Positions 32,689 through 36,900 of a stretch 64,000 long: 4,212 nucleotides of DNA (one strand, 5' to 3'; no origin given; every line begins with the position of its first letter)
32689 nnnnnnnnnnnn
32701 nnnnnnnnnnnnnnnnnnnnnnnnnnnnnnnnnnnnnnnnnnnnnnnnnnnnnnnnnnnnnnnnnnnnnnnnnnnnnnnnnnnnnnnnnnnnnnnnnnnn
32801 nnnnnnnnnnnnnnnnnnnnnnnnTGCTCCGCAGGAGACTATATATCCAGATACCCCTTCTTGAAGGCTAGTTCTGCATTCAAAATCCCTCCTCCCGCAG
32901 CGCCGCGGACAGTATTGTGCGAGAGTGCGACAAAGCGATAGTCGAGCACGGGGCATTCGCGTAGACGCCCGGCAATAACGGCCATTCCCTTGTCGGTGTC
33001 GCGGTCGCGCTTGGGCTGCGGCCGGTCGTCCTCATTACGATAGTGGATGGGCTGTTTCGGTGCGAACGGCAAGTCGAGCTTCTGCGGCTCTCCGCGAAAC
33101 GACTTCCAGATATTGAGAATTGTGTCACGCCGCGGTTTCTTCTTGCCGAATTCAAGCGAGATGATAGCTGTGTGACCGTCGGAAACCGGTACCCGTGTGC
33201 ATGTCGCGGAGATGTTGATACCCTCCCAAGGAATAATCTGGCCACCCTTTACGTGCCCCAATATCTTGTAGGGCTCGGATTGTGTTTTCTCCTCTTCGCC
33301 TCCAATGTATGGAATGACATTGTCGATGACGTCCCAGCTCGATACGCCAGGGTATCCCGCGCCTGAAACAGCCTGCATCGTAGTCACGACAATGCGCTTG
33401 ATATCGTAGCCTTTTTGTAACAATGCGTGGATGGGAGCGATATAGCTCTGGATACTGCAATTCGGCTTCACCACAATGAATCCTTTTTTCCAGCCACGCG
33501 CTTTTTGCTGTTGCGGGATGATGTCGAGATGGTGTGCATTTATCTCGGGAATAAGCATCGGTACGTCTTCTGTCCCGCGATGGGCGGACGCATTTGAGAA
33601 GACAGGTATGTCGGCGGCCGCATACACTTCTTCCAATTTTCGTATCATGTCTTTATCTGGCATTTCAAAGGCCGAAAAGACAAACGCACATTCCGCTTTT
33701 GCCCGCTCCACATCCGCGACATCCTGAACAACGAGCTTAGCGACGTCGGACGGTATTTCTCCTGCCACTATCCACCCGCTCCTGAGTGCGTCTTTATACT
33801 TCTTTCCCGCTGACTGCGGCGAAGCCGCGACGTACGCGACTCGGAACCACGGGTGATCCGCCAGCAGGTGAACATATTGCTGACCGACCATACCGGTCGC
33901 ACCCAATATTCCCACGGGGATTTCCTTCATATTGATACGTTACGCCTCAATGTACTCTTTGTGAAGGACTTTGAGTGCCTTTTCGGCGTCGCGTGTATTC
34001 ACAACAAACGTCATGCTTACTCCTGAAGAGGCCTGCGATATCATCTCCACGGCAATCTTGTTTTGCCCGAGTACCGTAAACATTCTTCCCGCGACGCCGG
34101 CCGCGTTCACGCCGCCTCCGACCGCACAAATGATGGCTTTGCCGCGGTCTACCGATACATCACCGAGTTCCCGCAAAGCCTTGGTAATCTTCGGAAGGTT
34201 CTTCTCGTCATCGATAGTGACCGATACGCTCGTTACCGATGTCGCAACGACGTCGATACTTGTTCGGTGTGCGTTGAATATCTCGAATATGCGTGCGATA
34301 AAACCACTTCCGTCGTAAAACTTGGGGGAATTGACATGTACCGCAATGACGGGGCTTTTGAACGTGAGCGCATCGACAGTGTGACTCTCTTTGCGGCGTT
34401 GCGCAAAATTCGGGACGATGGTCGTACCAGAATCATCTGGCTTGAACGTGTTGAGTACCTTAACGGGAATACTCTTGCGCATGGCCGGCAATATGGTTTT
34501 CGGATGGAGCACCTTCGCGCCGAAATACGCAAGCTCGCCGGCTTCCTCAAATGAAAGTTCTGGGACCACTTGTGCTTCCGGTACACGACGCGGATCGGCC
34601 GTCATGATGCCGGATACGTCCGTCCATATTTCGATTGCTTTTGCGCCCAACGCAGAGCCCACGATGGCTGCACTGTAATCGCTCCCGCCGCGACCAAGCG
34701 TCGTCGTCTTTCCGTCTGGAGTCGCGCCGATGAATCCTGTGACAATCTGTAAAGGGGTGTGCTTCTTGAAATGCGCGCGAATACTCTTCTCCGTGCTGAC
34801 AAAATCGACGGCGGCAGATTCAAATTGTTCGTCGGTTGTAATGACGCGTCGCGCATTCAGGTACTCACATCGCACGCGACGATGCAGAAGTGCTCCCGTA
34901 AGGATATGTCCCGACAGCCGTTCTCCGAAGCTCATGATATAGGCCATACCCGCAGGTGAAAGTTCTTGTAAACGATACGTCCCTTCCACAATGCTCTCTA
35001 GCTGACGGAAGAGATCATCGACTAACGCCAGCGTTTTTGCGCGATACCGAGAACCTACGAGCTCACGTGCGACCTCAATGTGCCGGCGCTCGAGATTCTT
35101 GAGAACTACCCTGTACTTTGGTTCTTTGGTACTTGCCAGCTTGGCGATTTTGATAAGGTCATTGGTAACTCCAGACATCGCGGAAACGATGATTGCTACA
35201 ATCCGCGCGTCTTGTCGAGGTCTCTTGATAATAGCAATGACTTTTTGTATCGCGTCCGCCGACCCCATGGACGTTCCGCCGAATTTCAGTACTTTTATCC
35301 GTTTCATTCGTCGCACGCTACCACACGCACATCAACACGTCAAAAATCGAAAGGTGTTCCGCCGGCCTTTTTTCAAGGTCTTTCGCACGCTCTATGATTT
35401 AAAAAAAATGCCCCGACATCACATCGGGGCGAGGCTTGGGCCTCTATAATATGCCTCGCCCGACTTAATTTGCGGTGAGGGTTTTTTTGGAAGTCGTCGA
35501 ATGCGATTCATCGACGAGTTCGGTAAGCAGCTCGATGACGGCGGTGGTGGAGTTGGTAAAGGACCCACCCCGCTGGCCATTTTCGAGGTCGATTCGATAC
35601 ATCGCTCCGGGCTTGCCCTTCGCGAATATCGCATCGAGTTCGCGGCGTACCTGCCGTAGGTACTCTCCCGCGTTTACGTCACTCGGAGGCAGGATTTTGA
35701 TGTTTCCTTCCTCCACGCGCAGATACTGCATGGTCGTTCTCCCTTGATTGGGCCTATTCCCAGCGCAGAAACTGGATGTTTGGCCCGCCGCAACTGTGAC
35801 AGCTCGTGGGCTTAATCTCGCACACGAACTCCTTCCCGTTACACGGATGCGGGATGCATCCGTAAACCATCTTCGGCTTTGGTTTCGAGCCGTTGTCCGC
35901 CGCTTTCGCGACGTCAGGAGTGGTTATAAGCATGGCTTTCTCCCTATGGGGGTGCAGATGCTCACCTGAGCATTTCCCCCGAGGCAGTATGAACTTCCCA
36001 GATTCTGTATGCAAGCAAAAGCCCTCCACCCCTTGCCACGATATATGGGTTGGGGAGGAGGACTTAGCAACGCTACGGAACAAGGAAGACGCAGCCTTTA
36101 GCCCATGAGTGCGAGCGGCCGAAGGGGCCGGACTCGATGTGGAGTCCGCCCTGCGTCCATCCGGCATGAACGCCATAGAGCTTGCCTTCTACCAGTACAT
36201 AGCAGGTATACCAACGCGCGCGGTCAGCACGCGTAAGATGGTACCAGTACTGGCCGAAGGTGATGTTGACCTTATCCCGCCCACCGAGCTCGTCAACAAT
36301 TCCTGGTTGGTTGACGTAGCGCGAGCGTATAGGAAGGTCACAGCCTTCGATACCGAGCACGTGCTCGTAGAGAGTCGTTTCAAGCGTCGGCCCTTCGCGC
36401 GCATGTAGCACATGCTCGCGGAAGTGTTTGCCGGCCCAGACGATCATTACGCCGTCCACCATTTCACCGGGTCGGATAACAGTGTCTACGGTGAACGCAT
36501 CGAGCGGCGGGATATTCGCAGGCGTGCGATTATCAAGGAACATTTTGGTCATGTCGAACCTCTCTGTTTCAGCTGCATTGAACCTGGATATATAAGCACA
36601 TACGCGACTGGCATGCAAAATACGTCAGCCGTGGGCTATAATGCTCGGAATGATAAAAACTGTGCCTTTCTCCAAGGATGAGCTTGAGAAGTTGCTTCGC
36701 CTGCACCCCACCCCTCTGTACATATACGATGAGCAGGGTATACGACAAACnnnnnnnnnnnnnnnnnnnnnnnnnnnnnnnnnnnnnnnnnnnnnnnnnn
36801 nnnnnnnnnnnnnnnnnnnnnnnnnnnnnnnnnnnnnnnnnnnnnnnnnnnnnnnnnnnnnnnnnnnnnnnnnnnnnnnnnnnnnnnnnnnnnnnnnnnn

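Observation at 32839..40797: Complete DapL-type lysine biosynthesis cluster interrupted by a three-gene insert of unknown function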

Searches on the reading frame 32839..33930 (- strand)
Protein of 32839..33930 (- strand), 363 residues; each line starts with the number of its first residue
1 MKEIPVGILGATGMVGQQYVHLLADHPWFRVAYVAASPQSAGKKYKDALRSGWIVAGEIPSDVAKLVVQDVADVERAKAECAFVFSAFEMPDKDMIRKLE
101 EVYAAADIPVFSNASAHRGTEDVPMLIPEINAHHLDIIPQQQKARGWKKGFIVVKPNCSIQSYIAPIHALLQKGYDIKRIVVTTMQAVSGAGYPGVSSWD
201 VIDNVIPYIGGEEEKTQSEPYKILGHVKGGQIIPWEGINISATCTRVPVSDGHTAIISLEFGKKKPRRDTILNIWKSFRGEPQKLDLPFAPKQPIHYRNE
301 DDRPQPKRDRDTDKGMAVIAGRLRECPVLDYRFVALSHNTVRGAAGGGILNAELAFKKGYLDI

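Call 3: search_protein_families(library=pfam, proteins=[window:32839-33930:-], max_evalue=0.01)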
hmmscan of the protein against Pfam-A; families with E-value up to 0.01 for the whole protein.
window:32839-33930:- (363 aa): 3 families
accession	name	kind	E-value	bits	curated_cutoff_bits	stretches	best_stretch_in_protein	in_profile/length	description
PF02774.23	Semialdhyde_dhC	-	1.3e-32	113.8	26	1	169-341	3-183/184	Semialdehyde dehydrogenase, dimerisation domain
PF01118.30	Semialdhyde_dh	-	1e-25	90.9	26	1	6-136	2-119/121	Semialdehyde dehydrogenase, NAD binding domain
PF13460.12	NAD_binding_10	-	0.0007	19.9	27.2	1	10-133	1-115/184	NAD(P)H-binding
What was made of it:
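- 32839..33930 (-): asd, aspartate-semialdehyde dehydrogenase (363 aa). Pfam Semialdhyde_dh and Semialdhyde_dhC (call 3).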

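Call 4: search_protein_families(library=ncbifam, proteins=[window:32839-33930:-], max_evalue=0.01)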
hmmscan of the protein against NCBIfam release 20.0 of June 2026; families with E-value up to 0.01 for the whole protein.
window:32839-33930:- (363 aa): 9 families
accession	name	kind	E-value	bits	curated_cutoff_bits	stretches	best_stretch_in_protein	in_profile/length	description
NF006416.0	PRK08664.1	subfamily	3.8e-138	460.5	232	1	2-361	2-349/350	aspartate-semialdehyde dehydrogenase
TIGR00978.1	asd_EA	equivalog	2e-114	382.2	301.2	1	5-357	2-342/342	aspartate-semialdehyde dehydrogenase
NF011456.0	PRK14874.1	equivalog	2.5e-30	105.7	223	2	2-197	3-169/346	aspartate-semialdehyde dehydrogenase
TIGR01296.1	asd_B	equivalog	3e-27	95.7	324.2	2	6-198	2-166/339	aspartate-semialdehyde dehydrogenase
NF005229.0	PRK06728.1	equivalog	5.3e-18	65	628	1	4-197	6-170/347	aspartate-semialdehyde dehydrogenase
NF005957.0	PRK08040.1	equivalog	2.2e-09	37.3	273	1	6-196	7-169/336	aspartate-semialdehyde dehydrogenase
TIGR01850.1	argC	equivalog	5.4e-08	32.4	233.6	1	5-51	2-47/345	N-acetyl-gamma-glutamyl-phosphate reductase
NF004224.0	PRK05671.1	equivalog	9.2e-08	31.9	284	1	3-197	4-169/336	aspartate-semialdehyde dehydrogenase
NF005144.0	PRK06598.1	subfamily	0.00041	19.6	198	0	114-192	98-168/369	aspartate-semialdehyde dehydrogenase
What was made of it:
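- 32839..33930 (-): NF006416 at 460 bits and TIGR00978 at 382 bits, both above cutoff (call 4).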

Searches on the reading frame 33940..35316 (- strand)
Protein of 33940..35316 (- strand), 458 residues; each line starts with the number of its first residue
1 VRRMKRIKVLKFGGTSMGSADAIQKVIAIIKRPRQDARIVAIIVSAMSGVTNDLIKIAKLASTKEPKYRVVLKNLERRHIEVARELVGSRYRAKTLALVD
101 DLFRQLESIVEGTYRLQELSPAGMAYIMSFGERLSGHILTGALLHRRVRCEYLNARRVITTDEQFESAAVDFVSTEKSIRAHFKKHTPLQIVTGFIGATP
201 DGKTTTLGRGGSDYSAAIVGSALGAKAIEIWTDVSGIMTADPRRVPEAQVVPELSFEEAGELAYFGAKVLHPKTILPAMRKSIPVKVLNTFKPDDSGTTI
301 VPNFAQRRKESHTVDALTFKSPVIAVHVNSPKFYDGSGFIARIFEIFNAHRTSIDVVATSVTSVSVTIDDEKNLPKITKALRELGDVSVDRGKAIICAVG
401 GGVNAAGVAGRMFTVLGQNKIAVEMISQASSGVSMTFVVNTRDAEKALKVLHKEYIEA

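Call 3: search_protein_families(library=pfam, proteins=[window:33940-35316:-], max_evalue=0.01)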
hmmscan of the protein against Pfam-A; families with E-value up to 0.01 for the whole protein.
window:33940-35316:- (458 aa): 4 families
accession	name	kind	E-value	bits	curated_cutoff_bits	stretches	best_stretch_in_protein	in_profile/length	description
PF00696.33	AA_kinase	-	3.7e-48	164.7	24.9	1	7-289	2-234/234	Amino acid kinase family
PF22468.2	ACT_9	-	3.1e-23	81.7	27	1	396-454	1-60/61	ACT domain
PF01842.31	ACT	-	1.5e-11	44.3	27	2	404-453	9-63/66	ACT domain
PF13840.12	ACT_7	-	6e-10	39.3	27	1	391-453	4-65/65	ACT domain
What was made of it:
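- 33940..35307 (-): lysC, monofunctional aspartokinase with C-terminal ACT domains. The probable start is the ATG at 35307 (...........); the mechanical ORF runs on to a GTG at 35316. AA_kinase E 3.7e-48 and ACT_9 (call 3).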

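Call 4: search_protein_families(library=ncbifam, proteins=[window:33940-35316:-], max_evalue=0.01)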
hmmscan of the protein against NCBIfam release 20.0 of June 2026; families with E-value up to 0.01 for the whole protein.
window:33940-35316:- (458 aa): 27 families (the best 25 are shown)
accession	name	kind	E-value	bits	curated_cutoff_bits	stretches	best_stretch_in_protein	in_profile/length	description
NF006570.0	PRK09084.1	equivalog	2.2e-122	409.4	455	1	5-457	2-450/452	lysine-sensitive aspartokinase 3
NF004938.0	PRK06291.1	equivalog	4.9e-121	404.6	528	1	8-457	3-463/468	aspartate kinase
TIGR00657.1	asp_kinases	subfamily_domain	1.5e-114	383.5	208.7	1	9-456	5-441/442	aspartate kinase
NF006959.0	PRK09436.1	equivalog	4.7e-111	372.2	726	1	8-455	2-459/819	bifunctional aspartate kinase/homoserine dehydrogenase I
TIGR00656.1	asp_kin_monofn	equivalog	8.1e-106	354.4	402.25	1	7-457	3-406/407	aspartate kinase, monofunctional class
NF006515.0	PRK08961.1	equivalog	3e-87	293.5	802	1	4-457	6-461/861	bifunctional aspartate kinase/diaminopimelate decarboxylase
NF006540.0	PRK09034.1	equivalog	5.7e-75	252.7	434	1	7-457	1-450/454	aspartate kinase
NF004579.0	PRK05925.1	equivalog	6.7e-75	252.7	665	1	9-457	5-434/440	aspartate kinase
NF005154.0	PRK06635.1-2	equivalog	2.5e-69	234.6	376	2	120-456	63-403/407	aspartate kinase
NF006068.0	PRK08210.1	equivalog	1.9e-68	231.5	474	2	118-455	65-400/405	aspartate kinase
NF005155.0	PRK06635.1-4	equivalog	1.8e-67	228.1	346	2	120-455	62-401/407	aspartate kinase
NF007003.0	PRK09466.1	subfamily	9.8e-63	212.8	582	1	4-457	10-454/810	bifunctional aspartate kinase/homoserine dehydrogenase II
NF005656.0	PRK07431.1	equivalog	2.6e-57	194.7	657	2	124-455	66-409/587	aspartate kinase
NF006459.0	PRK08841.1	equivalog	4.2e-52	177.5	535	2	126-456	70-379/395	aspartate kinase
NF005156.0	PRK06635.1-5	equivalog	1.2e-51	175.8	594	2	123-455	65-400/411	aspartate kinase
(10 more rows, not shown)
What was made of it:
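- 33940..35307 (-): TIGR00657 at 383 bits, above cutoff (call 4).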

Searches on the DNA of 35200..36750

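Call 60: search_rna_families(source=window, start=35200, end=36750, threshold=evalue, max_evalue=10)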
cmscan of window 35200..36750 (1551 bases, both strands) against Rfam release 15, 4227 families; matches with E-value up to 10: 5.
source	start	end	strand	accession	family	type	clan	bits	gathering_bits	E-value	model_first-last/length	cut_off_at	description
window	35383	35432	+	RF02236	asX2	Gene; sRNA;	-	18.3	70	1.2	1-87/87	no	Xanthomonas sRNA asX2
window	35402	35456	+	RF02628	Hrs1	Gene; sRNA;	-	18.1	56.4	1.6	1-74/74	no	Hfq-regulated sRNA 1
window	35289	35316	-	RF01611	ceN108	Gene; snRNA; snoRNA; CD-box;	-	15.9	50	5.6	1-70/70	no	Caenorhabditis snoRNA ceN108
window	35402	35481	-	RF02837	anti-hemB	Gene; sRNA;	-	15.1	49.5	2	1-81/81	no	Burkholderia RNA 7 (anti-hemB)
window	35925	36023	-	RF02213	ZFAT-AS1_3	Gene; lncRNA;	-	12.9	70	7.7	1-80/80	no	ZFAT antisense RNA 1 conserved region 3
